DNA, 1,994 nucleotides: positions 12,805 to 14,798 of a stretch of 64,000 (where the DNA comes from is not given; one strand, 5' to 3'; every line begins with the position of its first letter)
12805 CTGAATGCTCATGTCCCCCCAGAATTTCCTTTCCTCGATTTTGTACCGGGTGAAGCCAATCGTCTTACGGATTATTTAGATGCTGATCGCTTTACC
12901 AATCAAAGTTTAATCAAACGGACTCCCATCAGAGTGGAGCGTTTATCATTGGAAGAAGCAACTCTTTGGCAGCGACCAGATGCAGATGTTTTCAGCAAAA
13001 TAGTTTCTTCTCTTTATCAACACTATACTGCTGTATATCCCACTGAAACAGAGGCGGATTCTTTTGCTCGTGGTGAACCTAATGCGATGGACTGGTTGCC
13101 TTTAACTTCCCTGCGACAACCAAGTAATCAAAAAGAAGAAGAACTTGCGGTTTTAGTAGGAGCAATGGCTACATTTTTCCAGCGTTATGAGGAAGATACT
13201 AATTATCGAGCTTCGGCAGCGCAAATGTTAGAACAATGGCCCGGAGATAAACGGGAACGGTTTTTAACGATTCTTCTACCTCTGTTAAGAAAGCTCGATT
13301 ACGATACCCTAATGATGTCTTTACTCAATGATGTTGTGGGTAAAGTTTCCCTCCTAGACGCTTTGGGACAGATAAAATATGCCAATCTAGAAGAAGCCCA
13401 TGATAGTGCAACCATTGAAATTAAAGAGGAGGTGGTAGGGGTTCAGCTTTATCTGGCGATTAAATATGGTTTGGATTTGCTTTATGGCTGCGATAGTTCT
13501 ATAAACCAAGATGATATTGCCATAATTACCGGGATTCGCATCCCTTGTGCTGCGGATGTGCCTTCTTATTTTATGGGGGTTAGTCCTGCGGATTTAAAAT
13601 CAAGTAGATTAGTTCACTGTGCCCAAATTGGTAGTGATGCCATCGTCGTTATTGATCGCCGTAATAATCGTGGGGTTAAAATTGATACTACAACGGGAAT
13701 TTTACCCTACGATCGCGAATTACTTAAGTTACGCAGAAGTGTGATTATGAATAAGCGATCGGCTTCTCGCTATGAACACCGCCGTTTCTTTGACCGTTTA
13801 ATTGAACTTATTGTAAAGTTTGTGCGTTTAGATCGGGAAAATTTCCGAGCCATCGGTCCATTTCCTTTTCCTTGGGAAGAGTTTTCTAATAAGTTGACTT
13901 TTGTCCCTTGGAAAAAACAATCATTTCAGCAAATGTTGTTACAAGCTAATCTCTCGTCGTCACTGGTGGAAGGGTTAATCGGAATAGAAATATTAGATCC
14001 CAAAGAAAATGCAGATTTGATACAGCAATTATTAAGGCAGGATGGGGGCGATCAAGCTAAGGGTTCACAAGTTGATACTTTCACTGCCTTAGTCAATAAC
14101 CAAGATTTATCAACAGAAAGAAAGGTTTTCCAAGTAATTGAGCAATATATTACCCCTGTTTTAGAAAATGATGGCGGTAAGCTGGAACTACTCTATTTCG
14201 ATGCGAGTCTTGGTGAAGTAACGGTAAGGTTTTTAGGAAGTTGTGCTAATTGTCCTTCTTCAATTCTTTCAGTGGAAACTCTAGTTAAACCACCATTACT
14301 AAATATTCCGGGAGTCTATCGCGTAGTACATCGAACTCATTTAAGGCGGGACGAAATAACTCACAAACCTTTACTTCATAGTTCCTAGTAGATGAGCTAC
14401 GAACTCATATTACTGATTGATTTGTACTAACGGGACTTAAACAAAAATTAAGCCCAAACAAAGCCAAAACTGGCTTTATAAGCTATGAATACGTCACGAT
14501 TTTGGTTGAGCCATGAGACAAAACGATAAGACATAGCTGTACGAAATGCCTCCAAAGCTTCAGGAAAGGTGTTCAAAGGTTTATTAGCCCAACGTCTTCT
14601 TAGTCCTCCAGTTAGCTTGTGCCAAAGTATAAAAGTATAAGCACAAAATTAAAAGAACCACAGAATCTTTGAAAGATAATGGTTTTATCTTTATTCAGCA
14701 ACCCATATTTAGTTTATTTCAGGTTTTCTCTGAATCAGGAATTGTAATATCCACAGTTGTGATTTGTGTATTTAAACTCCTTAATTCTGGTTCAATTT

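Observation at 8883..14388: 1302-aa molybdopterin oxidoreductase - unknown domain - Nfu fusion, preceded by a P-loop/DRTGG protein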

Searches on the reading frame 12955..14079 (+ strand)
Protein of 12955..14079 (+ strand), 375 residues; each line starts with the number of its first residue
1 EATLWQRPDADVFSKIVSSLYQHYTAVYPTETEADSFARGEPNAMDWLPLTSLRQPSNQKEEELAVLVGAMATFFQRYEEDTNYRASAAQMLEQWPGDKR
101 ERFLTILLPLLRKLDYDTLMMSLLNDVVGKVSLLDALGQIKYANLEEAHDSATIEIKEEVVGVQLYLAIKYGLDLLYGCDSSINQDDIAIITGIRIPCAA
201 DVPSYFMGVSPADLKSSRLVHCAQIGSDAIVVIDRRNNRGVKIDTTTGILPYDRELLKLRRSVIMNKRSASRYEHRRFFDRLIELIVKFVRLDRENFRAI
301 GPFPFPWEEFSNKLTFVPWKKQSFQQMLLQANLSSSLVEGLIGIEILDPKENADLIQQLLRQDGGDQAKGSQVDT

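Call 44: search_protein_representatives(alignment_id=A3)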
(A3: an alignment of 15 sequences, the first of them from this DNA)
Query: 15 sequences, 377 profile positions. Proteins with E-value up to 0.001 (for the whole library): 26; up to 1e-10: 20; up to 1e-30: 17. The best 26 are listed.
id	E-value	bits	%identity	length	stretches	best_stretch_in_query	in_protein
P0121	5.6e-155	532.0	-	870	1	1-364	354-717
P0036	4.5e-148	509.3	-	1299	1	1-361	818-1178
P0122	6.6e-141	485.7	-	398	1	1-345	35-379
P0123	3.2e-127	440.6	-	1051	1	63-361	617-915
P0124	2.9e-116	404.6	-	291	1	71-321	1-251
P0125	7.4e-112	390.1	-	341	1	120-358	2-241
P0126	3.0e-103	361.7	-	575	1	1-257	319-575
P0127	1.4e-69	251.0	-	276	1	202-371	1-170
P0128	2.9e-59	217.0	-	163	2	239-316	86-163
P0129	3.7e-56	206.8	-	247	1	1-160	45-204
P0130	4.9e-56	206.4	-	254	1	219-363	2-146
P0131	7.4e-53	195.9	-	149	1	160-267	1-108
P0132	4.3e-46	173.6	-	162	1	68-199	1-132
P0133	2.6e-42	161.2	-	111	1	108-212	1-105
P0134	3.5e-42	160.8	-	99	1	162-257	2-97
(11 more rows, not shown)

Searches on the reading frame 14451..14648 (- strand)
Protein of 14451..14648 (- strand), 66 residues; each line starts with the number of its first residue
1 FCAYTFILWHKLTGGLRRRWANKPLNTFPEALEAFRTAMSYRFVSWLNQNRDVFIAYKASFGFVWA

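Call 74: search_protein_families(library=pfam, proteins=[window:14451-14648:-], max_evalue=1)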
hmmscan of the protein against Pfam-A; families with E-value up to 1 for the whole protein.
seq(66 aa): 1 family
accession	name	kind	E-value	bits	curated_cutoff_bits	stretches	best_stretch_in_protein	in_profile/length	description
PF01524.22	Gemini_V2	-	0.16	12.6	21.2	1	25-50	6-31/78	Geminivirus V2 protein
